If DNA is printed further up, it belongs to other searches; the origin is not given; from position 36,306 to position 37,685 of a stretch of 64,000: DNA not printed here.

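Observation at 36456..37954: Radical SAM/SPASM enzyme translationally coupled to an acidic, lipobox-bearing repeat protein, directly downstream of recA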

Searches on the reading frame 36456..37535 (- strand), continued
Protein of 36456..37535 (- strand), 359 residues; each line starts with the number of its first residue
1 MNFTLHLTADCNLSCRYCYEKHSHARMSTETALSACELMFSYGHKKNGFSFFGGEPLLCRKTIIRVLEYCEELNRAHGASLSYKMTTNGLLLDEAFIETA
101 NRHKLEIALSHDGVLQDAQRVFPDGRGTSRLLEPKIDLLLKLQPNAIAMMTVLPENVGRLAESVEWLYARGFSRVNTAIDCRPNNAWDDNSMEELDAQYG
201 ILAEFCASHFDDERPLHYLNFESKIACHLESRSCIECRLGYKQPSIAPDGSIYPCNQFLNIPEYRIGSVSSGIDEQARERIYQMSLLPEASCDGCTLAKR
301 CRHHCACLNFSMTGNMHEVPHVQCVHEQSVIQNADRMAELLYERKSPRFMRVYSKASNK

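Call 43: search_protein_families(library=ncbifam, proteins=[P0251, P0253, P0257, P0264, P0269, P0276, P0292, P0303, P0343, P0375], max_evalue=1e-20)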
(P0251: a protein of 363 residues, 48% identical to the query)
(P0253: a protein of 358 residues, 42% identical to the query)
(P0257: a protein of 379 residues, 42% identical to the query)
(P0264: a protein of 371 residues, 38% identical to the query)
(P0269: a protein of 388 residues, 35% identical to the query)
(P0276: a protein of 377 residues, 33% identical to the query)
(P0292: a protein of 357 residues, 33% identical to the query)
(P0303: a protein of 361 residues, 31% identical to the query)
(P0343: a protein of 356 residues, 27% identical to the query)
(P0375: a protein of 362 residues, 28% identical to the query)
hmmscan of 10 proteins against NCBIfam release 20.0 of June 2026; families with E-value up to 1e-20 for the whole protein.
P0251 (363 aa): 9 families
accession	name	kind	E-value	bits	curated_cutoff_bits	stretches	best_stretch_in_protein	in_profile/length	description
NF047865.1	rSAM_PapB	equivalog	6e-60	203.2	340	1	3-325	5-328/330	PapB family radical SAM/SPASM ranthipeptide maturase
TIGR03974.1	rSAM_six_Cys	equivalog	3.8e-45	154.6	425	1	4-342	100-445/451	thioether cross-link-forming SCIFF peptide maturase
TIGR04064.1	rSAM_nif11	equivalog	5.2e-40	137.5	518.7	1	3-351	80-438/459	nif11-like peptide radical SAM maturase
NF040492.1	not_ScfB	exception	4.1e-38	131.4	855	1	5-342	99-444/450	ScfB-related radical SAM/SPASM orphan maturase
TIGR03906.1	quino_hemo_SAM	equivalog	2.5e-36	125.4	453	1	4-342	97-443/467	quinohemoprotein amine dehydrogenase maturation protein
TIGR04115.1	rSAM_Cxxx_rpt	equivalog_domain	2.6e-32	112.7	350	1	3-322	4-334/359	radical SAM peptide maturase, CXXX-repeat target family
TIGR04068.1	rSAM_ocin_clost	equivalog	1.3e-28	100.1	500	1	3-144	86-231/462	Cys-rich peptide radical SAM maturase CcpM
NF041298.1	rSAM_mat_DynA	equivalog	6.5e-25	87.9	450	1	8-326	8-334/356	dynobactin maturation radical SAM/SPASM protein DynA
TIGR03978.1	rSAM_paired_1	equivalog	1.8e-22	79.7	370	0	5-181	87-265/466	His-Xaa-Ser system radical SAM maturase HxsB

P0253 (358 aa): 12 families
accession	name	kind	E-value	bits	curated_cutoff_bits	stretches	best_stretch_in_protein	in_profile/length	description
NF047865.1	rSAM_PapB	equivalog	1.5e-52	178.9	340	1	6-318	5-329/330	PapB family radical SAM/SPASM ranthipeptide maturase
TIGR04064.1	rSAM_nif11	equivalog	4.8e-44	150.8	518.7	1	5-181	79-264/459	nif11-like peptide radical SAM maturase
TIGR03974.1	rSAM_six_Cys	equivalog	1.3e-34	119.8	425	1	7-328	100-439/451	thioether cross-link-forming SCIFF peptide maturase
TIGR03906.1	quino_hemo_SAM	equivalog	9.9e-33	113.5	453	1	6-326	96-435/467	quinohemoprotein amine dehydrogenase maturation protein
TIGR04068.1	rSAM_ocin_clost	equivalog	9.4e-30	103.9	500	1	5-115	85-205/462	Cys-rich peptide radical SAM maturase CcpM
NF040492.1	not_ScfB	exception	1.2e-29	103.5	855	1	6-331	97-441/450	ScfB-related radical SAM/SPASM orphan maturase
TIGR04115.1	rSAM_Cxxx_rpt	equivalog_domain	2.2e-29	103.1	350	1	5-315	3-335/359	radical SAM peptide maturase, CXXX-repeat target family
NF038170.1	lachnocin_rSAM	equivalog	9.6e-28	97.2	550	1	5-313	77-406/440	lachnocin radical SAM maturase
TIGR03978.1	rSAM_paired_1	equivalog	2.6e-22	79.2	370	0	8-124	87-213/466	His-Xaa-Ser system radical SAM maturase HxsB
TIGR03942.1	sulfatase_rSAM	equivalog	2.8e-22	79.3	349.45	1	12-342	9-361/363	anaerobic sulfatase maturase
TIGR04280.1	geopep_mat_rSAM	hypoth_equivalog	3.5e-22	79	400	0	4-94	84-182/428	geopeptide radical SAM maturase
NF035951.1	rSAM_RumMC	equivalog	5.6e-22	78.1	720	0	6-113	114-231/510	RumMC family radical SAM sactipeptide maturase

P0257 (379 aa): 12 families
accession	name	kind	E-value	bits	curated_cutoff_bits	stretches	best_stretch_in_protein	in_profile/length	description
NF047865.1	rSAM_PapB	equivalog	1.1e-59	202.3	340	1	3-321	5-328/330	PapB family radical SAM/SPASM ranthipeptide maturase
TIGR03974.1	rSAM_six_Cys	equivalog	4.4e-40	137.9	425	1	3-332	99-439/451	thioether cross-link-forming SCIFF peptide maturase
TIGR04115.1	rSAM_Cxxx_rpt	equivalog_domain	5.8e-40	137.9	350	1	3-330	4-348/359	radical SAM peptide maturase, CXXX-repeat target family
TIGR04064.1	rSAM_nif11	equivalog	2.2e-33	115.7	518.7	1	2-348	79-439/459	nif11-like peptide radical SAM maturase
TIGR03906.1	quino_hemo_SAM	equivalog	2.3e-30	105.7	453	1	3-310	96-415/467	quinohemoprotein amine dehydrogenase maturation protein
NF040492.1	not_ScfB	exception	1.4e-29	103.2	855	1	4-326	98-432/450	ScfB-related radical SAM/SPASM orphan maturase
TIGR04068.1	rSAM_ocin_clost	equivalog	1.8e-26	93.1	500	0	2-137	85-229/462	Cys-rich peptide radical SAM maturase CcpM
NF041298.1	rSAM_mat_DynA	equivalog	3.1e-22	79.1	450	1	8-314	8-326/356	dynobactin maturation radical SAM/SPASM protein DynA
NF038170.1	lachnocin_rSAM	equivalog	4.6e-22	78.5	550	1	3-306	78-392/440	lachnocin radical SAM maturase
TIGR04163.1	rSAM_cobopep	equivalog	7.3e-22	77.7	375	1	7-327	70-405/428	peptide-modifying radical SAM enzyme CbpB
NF035951.1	rSAM_RumMC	equivalog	1.2e-21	77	720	0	3-133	114-252/510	RumMC family radical SAM sactipeptide maturase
TIGR04280.1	geopep_mat_rSAM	hypoth_equivalog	5.3e-21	75.1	400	0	4-324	87-407/428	geopeptide radical SAM maturase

P0264 (371 aa): 10 families
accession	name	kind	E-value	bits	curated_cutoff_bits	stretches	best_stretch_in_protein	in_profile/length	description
NF047865.1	rSAM_PapB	equivalog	2e-58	198.2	340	1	3-318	5-328/330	PapB family radical SAM/SPASM ranthipeptide maturase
TIGR04064.1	rSAM_nif11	equivalog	1.3e-40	139.5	518.7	1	2-352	79-445/459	nif11-like peptide radical SAM maturase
TIGR03974.1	rSAM_six_Cys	equivalog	6.5e-36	124.1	425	1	3-332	99-442/451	thioether cross-link-forming SCIFF peptide maturase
TIGR03906.1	quino_hemo_SAM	equivalog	4.4e-35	121.2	453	1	3-335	96-443/467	quinohemoprotein amine dehydrogenase maturation protein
NF040492.1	not_ScfB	exception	1.7e-28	99.7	855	1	3-337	97-446/450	ScfB-related radical SAM/SPASM orphan maturase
NF041298.1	rSAM_mat_DynA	equivalog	3.2e-27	95.4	450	1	8-307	8-322/356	dynobactin maturation radical SAM/SPASM protein DynA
TIGR04163.1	rSAM_cobopep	equivalog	5.2e-24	84.8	375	1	6-335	69-415/428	peptide-modifying radical SAM enzyme CbpB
TIGR04068.1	rSAM_ocin_clost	equivalog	6.1e-24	84.7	500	0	2-131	85-224/462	Cys-rich peptide radical SAM maturase CcpM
TIGR04115.1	rSAM_Cxxx_rpt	equivalog_domain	9e-23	81.3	350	1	2-326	3-347/359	radical SAM peptide maturase, CXXX-repeat target family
TIGR03942.1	sulfatase_rSAM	equivalog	1.5e-22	80.2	349.45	1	9-336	9-354/363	anaerobic sulfatase maturase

P0269 (388 aa): 16 families
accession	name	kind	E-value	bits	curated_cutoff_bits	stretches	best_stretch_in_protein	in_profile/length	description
NF047865.1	rSAM_PapB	equivalog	1.8e-64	218.1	340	1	3-314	5-319/330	PapB family radical SAM/SPASM ranthipeptide maturase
TIGR03906.1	quino_hemo_SAM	equivalog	1.8e-41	142.3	453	1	3-144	96-241/467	quinohemoprotein amine dehydrogenase maturation protein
TIGR03974.1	rSAM_six_Cys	equivalog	2.8e-39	135.2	425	1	3-339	99-444/451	thioether cross-link-forming SCIFF peptide maturase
TIGR04068.1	rSAM_ocin_clost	equivalog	8e-39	133.8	500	1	2-153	85-241/462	Cys-rich peptide radical SAM maturase CcpM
TIGR04064.1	rSAM_nif11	equivalog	1.2e-37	129.7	518.7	1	2-154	79-234/459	nif11-like peptide radical SAM maturase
NF041298.1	rSAM_mat_DynA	equivalog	3.1e-36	125.1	450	1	7-314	7-324/356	dynobactin maturation radical SAM/SPASM protein DynA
TIGR04115.1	rSAM_Cxxx_rpt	equivalog_domain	1.9e-33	116.4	350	1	3-332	4-348/359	radical SAM peptide maturase, CXXX-repeat target family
TIGR03942.1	sulfatase_rSAM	equivalog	3.6e-32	111.8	349.45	1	8-322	8-335/363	anaerobic sulfatase maturase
NF040492.1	not_ScfB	exception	1e-30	107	855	1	3-317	97-421/450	ScfB-related radical SAM/SPASM orphan maturase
TIGR04163.1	rSAM_cobopep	equivalog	3.3e-25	88.7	375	1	6-338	69-413/428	peptide-modifying radical SAM enzyme CbpB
NF035951.1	rSAM_RumMC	equivalog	1.7e-24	86.4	720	1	2-148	113-263/510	RumMC family radical SAM sactipeptide maturase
TIGR04280.1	geopep_mat_rSAM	hypoth_equivalog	2.2e-23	83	400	0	4-139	87-225/428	geopeptide radical SAM maturase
TIGR03978.1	rSAM_paired_1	equivalog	6.2e-23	81.3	370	1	7-148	89-231/466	His-Xaa-Ser system radical SAM maturase HxsB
NF038170.1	lachnocin_rSAM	equivalog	1.8e-22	79.9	550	1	2-308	77-392/440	lachnocin radical SAM maturase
TIGR04148.1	GG_samocin_CFB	equivalog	3.8e-21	75.7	300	0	2-154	18-180/411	radical SAM peptide maturase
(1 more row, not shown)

P0276 (377 aa): 16 families
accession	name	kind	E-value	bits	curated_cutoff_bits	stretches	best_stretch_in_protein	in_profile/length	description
NF047865.1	rSAM_PapB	equivalog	7.6e-69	232.4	340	1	5-323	7-327/330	PapB family radical SAM/SPASM ranthipeptide maturase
TIGR04064.1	rSAM_nif11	equivalog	4.1e-48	164.2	518.7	1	4-364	81-451/459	nif11-like peptide radical SAM maturase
TIGR03906.1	quino_hemo_SAM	equivalog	5.7e-47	160.4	453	1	4-360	97-461/467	quinohemoprotein amine dehydrogenase maturation protein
TIGR03974.1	rSAM_six_Cys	equivalog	3.1e-46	158.2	425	1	4-338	100-442/451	thioether cross-link-forming SCIFF peptide maturase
TIGR04068.1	rSAM_ocin_clost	equivalog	5.9e-45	154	500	1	4-148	87-238/462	Cys-rich peptide radical SAM maturase CcpM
TIGR04115.1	rSAM_Cxxx_rpt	equivalog_domain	2.9e-44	152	350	1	6-321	7-334/359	radical SAM peptide maturase, CXXX-repeat target family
NF040492.1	not_ScfB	exception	9e-39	133.6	855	1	5-331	99-434/450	ScfB-related radical SAM/SPASM orphan maturase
TIGR03978.1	rSAM_paired_1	equivalog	1.1e-35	123.3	370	1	4-141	86-226/466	His-Xaa-Ser system radical SAM maturase HxsB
NF038170.1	lachnocin_rSAM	equivalog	1.6e-29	103.1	550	1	4-306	79-389/440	lachnocin radical SAM maturase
TIGR03942.1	sulfatase_rSAM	equivalog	1.2e-28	100.2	349.45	1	9-335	9-347/363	anaerobic sulfatase maturase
NF035951.1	rSAM_RumMC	equivalog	1.8e-28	99.5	720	1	3-136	114-253/510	RumMC family radical SAM sactipeptide maturase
NF041298.1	rSAM_mat_DynA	equivalog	1.6e-26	93.2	450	1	4-323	4-332/356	dynobactin maturation radical SAM/SPASM protein DynA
TIGR04280.1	geopep_mat_rSAM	hypoth_equivalog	6.1e-24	84.8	400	1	2-326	85-406/428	geopeptide radical SAM maturase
NF038107.1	rSAM_NF038107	equivalog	2e-22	79.6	600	1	5-196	89-287/444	Cys-every-fifth radical SAM/SPASM peptide maturase CefB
NF041707.1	rSAM_YhhB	equivalog_domain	1.5e-21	76.7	445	1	4-149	5-161/369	cyclophane-forming radical SAM/SPASM peptide maturase YhhB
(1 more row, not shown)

P0292 (357 aa): 14 families
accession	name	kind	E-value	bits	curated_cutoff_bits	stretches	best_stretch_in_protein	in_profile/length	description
NF047865.1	rSAM_PapB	equivalog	6.5e-55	186.7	340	1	4-309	5-327/330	PapB family radical SAM/SPASM ranthipeptide maturase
TIGR04068.1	rSAM_ocin_clost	equivalog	1.3e-39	136.4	500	1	3-145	85-239/462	Cys-rich peptide radical SAM maturase CcpM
TIGR03974.1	rSAM_six_Cys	equivalog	9.2e-38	130.2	425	1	4-327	99-445/451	thioether cross-link-forming SCIFF peptide maturase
TIGR04064.1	rSAM_nif11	equivalog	3.5e-36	124.9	518.7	1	3-226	79-309/459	nif11-like peptide radical SAM maturase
TIGR03906.1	quino_hemo_SAM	equivalog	5.2e-34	117.7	453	1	4-329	96-445/467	quinohemoprotein amine dehydrogenase maturation protein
TIGR04115.1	rSAM_Cxxx_rpt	equivalog_domain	1.9e-33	116.4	350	1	6-319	6-348/359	radical SAM peptide maturase, CXXX-repeat target family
NF040492.1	not_ScfB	exception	7e-31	107.6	855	1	5-311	98-428/450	ScfB-related radical SAM/SPASM orphan maturase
TIGR04280.1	geopep_mat_rSAM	hypoth_equivalog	1.6e-27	96.6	400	1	6-311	88-405/428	geopeptide radical SAM maturase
TIGR04083.1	rSAM_pep_methan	hypoth_equivalog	6.2e-24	84.6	300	1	6-331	4-343/376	TIGR04083 family peptide-modifying radical SAM enzyme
NF041298.1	rSAM_mat_DynA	equivalog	4.4e-23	81.8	450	1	9-314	8-337/356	dynobactin maturation radical SAM/SPASM protein DynA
TIGR03942.1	sulfatase_rSAM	equivalog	4.6e-23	81.9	349.45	1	9-328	8-354/363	anaerobic sulfatase maturase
NF041718.1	rSAM_phane_AMC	equivalog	4.3e-22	78.6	425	1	9-315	13-333/362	cyclophane-forming radical SAM peptide maturase AmcB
TIGR03978.1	rSAM_paired_1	equivalog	9.6e-22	77.3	370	0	7-327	88-447/466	His-Xaa-Ser system radical SAM maturase HxsB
NF041707.1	rSAM_YhhB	equivalog_domain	1.9e-21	76.4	445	0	8-175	8-191/369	cyclophane-forming radical SAM/SPASM peptide maturase YhhB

P0303 (361 aa): 15 families
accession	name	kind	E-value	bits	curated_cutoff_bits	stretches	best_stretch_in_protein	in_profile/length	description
NF047865.1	rSAM_PapB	equivalog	2.7e-62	210.9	340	1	3-323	5-328/330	PapB family radical SAM/SPASM ranthipeptide maturase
TIGR04068.1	rSAM_ocin_clost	equivalog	1.5e-49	169.2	500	1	3-309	86-419/462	Cys-rich peptide radical SAM maturase CcpM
TIGR03906.1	quino_hemo_SAM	equivalog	4.9e-42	144.1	453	1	5-321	98-424/467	quinohemoprotein amine dehydrogenase maturation protein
TIGR04064.1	rSAM_nif11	equivalog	1.9e-41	142.3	518.7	1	3-150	80-232/459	nif11-like peptide radical SAM maturase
TIGR03974.1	rSAM_six_Cys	equivalog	2.3e-41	142.1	425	1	5-340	101-445/451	thioether cross-link-forming SCIFF peptide maturase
TIGR04115.1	rSAM_Cxxx_rpt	equivalog_domain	2.9e-40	138.9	350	1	3-321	4-335/359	radical SAM peptide maturase, CXXX-repeat target family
NF040492.1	not_ScfB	exception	2.6e-37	128.8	855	1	5-340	99-444/450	ScfB-related radical SAM/SPASM orphan maturase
TIGR03978.1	rSAM_paired_1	equivalog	1.2e-30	106.7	370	1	3-163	85-250/466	His-Xaa-Ser system radical SAM maturase HxsB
NF041298.1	rSAM_mat_DynA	equivalog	7.3e-28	97.6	450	1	8-326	8-336/356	dynobactin maturation radical SAM/SPASM protein DynA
TIGR03942.1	sulfatase_rSAM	equivalog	2.5e-26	92.6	349.45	1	8-318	8-331/363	anaerobic sulfatase maturase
NF038170.1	lachnocin_rSAM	equivalog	1.5e-25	90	550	1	3-307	78-391/440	lachnocin radical SAM maturase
TIGR04280.1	geopep_mat_rSAM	hypoth_equivalog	3.5e-22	79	400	0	4-132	87-220/428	geopeptide radical SAM maturase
NF038107.1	rSAM_NF038107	equivalog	3.5e-22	78.8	600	1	3-338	87-424/444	Cys-every-fifth radical SAM/SPASM peptide maturase CefB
TIGR04148.1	GG_samocin_CFB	equivalog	4.6e-21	75.5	300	0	5-148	21-176/411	radical SAM peptide maturase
NF035951.1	rSAM_RumMC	equivalog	5.9e-21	74.7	720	1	5-142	116-259/510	RumMC family radical SAM sactipeptide maturase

P0343 (356 aa): 20 families
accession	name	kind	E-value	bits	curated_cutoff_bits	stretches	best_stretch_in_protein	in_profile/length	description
NF047865.1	rSAM_PapB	equivalog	1.8e-58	198.3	340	1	6-315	8-326/330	PapB family radical SAM/SPASM ranthipeptide maturase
TIGR03974.1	rSAM_six_Cys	equivalog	6.6e-41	140.6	425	1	7-334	103-445/451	thioether cross-link-forming SCIFF peptide maturase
TIGR04115.1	rSAM_Cxxx_rpt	equivalog_domain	9e-40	137.2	350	1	5-327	6-349/359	radical SAM peptide maturase, CXXX-repeat target family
TIGR04064.1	rSAM_nif11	equivalog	9.2e-36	123.5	518.7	1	5-344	82-439/459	nif11-like peptide radical SAM maturase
TIGR03906.1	quino_hemo_SAM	equivalog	2.9e-34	118.5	453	1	6-317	99-426/467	quinohemoprotein amine dehydrogenase maturation protein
TIGR03942.1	sulfatase_rSAM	equivalog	1.4e-33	116.5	349.45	1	9-332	9-351/363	anaerobic sulfatase maturase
NF041298.1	rSAM_mat_DynA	equivalog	3.7e-32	111.7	450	1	8-338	8-354/356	dynobactin maturation radical SAM/SPASM protein DynA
NF040492.1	not_ScfB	exception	5.7e-32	111.2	855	1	8-337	102-447/450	ScfB-related radical SAM/SPASM orphan maturase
TIGR04068.1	rSAM_ocin_clost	equivalog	3.6e-31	108.6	500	1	4-146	87-236/462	Cys-rich peptide radical SAM maturase CcpM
TIGR03978.1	rSAM_paired_1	equivalog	1e-29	103.7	370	1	3-178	85-265/466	His-Xaa-Ser system radical SAM maturase HxsB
TIGR04334.1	rSAM_Clo7bot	equivalog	8.8e-28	97.1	600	1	8-305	97-405/440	radical SAM/SPASM domain Clo7bot peptide maturase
NF010321.0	PRK13758.1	equivalog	1.2e-27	97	441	1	9-331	13-355/370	anaerobic sulfatase-maturase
TIGR04280.1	geopep_mat_rSAM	hypoth_equivalog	1.3e-24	87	400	0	4-143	87-231/428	geopeptide radical SAM maturase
TIGR04083.1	rSAM_pep_methan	hypoth_equivalog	4e-24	85.2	300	1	8-344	7-350/376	TIGR04083 family peptide-modifying radical SAM enzyme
TIGR04261.1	rSAM_GlyRichRpt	subfamily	6.1e-23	81.4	310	1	8-232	4-239/363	cyclophane-forming radical SAM/SPASM peptide maturase GrrM/OscB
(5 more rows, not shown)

P0375 (362 aa): 13 families
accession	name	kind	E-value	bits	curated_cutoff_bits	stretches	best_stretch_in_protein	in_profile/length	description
NF047865.1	rSAM_PapB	equivalog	1.9e-53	181.8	340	1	3-326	5-330/330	PapB family radical SAM/SPASM ranthipeptide maturase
TIGR04064.1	rSAM_nif11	equivalog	1.4e-41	142.7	518.7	1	3-354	80-442/459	nif11-like peptide radical SAM maturase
TIGR03974.1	rSAM_six_Cys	equivalog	3.1e-37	128.5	425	1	3-136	99-238/451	thioether cross-link-forming SCIFF peptide maturase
TIGR03906.1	quino_hemo_SAM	equivalog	3.6e-35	121.5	453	1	3-132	96-231/467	quinohemoprotein amine dehydrogenase maturation protein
TIGR04068.1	rSAM_ocin_clost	equivalog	3e-31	108.8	500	1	2-140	85-230/462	Cys-rich peptide radical SAM maturase CcpM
TIGR04115.1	rSAM_Cxxx_rpt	equivalog_domain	6.5e-31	108.1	350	1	3-322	4-335/359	radical SAM peptide maturase, CXXX-repeat target family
TIGR03978.1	rSAM_paired_1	equivalog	6.3e-30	104.3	370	1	6-151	88-236/466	His-Xaa-Ser system radical SAM maturase HxsB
NF040492.1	not_ScfB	exception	7.6e-30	104.2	855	1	3-338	97-441/450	ScfB-related radical SAM/SPASM orphan maturase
NF041298.1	rSAM_mat_DynA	equivalog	1.2e-28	100.1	450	1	8-325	8-334/356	dynobactin maturation radical SAM/SPASM protein DynA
TIGR03942.1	sulfatase_rSAM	equivalog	1.7e-28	99.7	349.45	1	8-316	8-328/363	anaerobic sulfatase maturase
TIGR04280.1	geopep_mat_rSAM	hypoth_equivalog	3.6e-28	98.7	400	1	3-324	86-404/428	geopeptide radical SAM maturase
NF038107.1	rSAM_NF038107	equivalog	6.5e-27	94.4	600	1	2-322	86-410/444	Cys-every-fifth radical SAM/SPASM peptide maturase CefB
TIGR04163.1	rSAM_cobopep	equivalog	1.4e-24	86.6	375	1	7-334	70-409/428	peptide-modifying radical SAM enzyme CbpB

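Call 44: fold_search(model_id=the predicted structure, library=pdb)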
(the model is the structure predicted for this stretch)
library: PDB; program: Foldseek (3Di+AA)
matches with E <= 10: 1275; with E <= 0.001: 74
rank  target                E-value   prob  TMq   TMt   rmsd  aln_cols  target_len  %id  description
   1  5why_B                5.4e-24  1.00  0.83  0.71   2.7       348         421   23  Structural Insights into Thioether Bond Formation in the Biosynthesis of Sactipeptides (released 2017-07-26)
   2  5wgg_A                4.8e-23  1.00  0.80  0.66   3.5       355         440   23  Structural Insights into Thioether Bond Formation in the Biosynthesis of Sactipeptides (released 2017-07-26)
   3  5why_A                1.2e-22  1.00  0.82  0.71   2.7       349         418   23  Structural Insights into Thioether Bond Formation in the Biosynthesis of Sactipeptides (released 2017-07-26)
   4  4k37_A                1.1e-17  1.00  0.78  0.77   3.9       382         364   19  Native anSMEcpe with bound AdoMet (released 2013-05-08)
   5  4k36_B                2.0e-17  1.00  0.77  0.76   4.0       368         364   20  His6 tagged anSMEcpe with bound AdoMet (released 2013-05-08)
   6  4k39_A                3.3e-17  1.00  0.77  0.77   4.2       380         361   20  Native anSMEcpe with bound AdoMet and Cp18Cys peptide (released 2013-05-08)
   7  4k38_A                4.1e-17  1.00  0.76  0.74   4.2       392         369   18  Native anSMEcpe with bound AdoMet and Kp18Cys peptide (released 2013-05-08)
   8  4k38_B                4.9e-17  1.00  0.79  0.78   3.9       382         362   18  Native anSMEcpe with bound AdoMet and Kp18Cys peptide (released 2013-05-08)
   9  4k39_B                7.6e-17  1.00  0.75  0.75   4.5       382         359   18  Native anSMEcpe with bound AdoMet and Cp18Cys peptide (released 2013-05-08)
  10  4k36_A                8.5e-17  1.00  0.77  0.72   4.1       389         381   18  His6 tagged anSMEcpe with bound AdoMet (released 2013-05-08)
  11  4k37_B                1.3e-16  1.00  0.78  0.76   3.9       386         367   19  Native anSMEcpe with bound AdoMet (released 2013-05-08)
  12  9gm3_A                1.5e-15  1.00  0.75  0.72   4.7       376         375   19  Crystal structure of the complex formed between the radical SAM protein ChlB and the leader region of its precursor su (released 2025-06-25)
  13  9gm3_C                1.8e-15  1.00  0.74  0.72   4.8       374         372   19  Crystal structure of the complex formed between the radical SAM protein ChlB and the leader region of its precursor su (released 2025-06-25)
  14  9gmc_A                4.3e-15  1.00  0.73  0.71   4.8       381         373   18  Crystal structure of the complex formed between the radical SAM protein ChlB and the R3A mutant of ChlA (released 2025-06-25)
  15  9gmc_C                7.5e-15  1.00  0.74  0.71   4.7       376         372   18  Crystal structure of the complex formed between the radical SAM protein ChlB and the R3A mutant of ChlA (released 2025-06-25)
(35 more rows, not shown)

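Call 45: find_encoding_contigs(protein=P0251, flank=4000, max_places=2)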
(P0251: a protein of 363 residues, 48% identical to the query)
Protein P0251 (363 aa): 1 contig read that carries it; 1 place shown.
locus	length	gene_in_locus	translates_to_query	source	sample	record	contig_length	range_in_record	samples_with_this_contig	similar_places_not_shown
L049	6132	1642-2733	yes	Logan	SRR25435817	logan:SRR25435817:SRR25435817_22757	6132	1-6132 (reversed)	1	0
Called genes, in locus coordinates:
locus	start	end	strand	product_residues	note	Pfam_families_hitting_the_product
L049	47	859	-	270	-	PF01522:Polysacc_deac_1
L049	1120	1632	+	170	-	-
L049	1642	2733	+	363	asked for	PF04055:Radical_SAM, PF13353:Fer4_12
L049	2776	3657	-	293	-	PF23441:SDR (weak), PF00106:adh_short, PF08659:KR, PF13561:adh_short_C2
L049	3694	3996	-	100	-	PF13031:DUF3892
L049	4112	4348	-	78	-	-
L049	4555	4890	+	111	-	PF12844:HTH_19, PF13560:HTH_31 (weak), PF01381:HTH_3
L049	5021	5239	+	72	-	PF13443:HTH_26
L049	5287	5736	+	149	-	PF04138:GtrA_DPMS_TM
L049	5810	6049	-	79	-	PF13376:OmdA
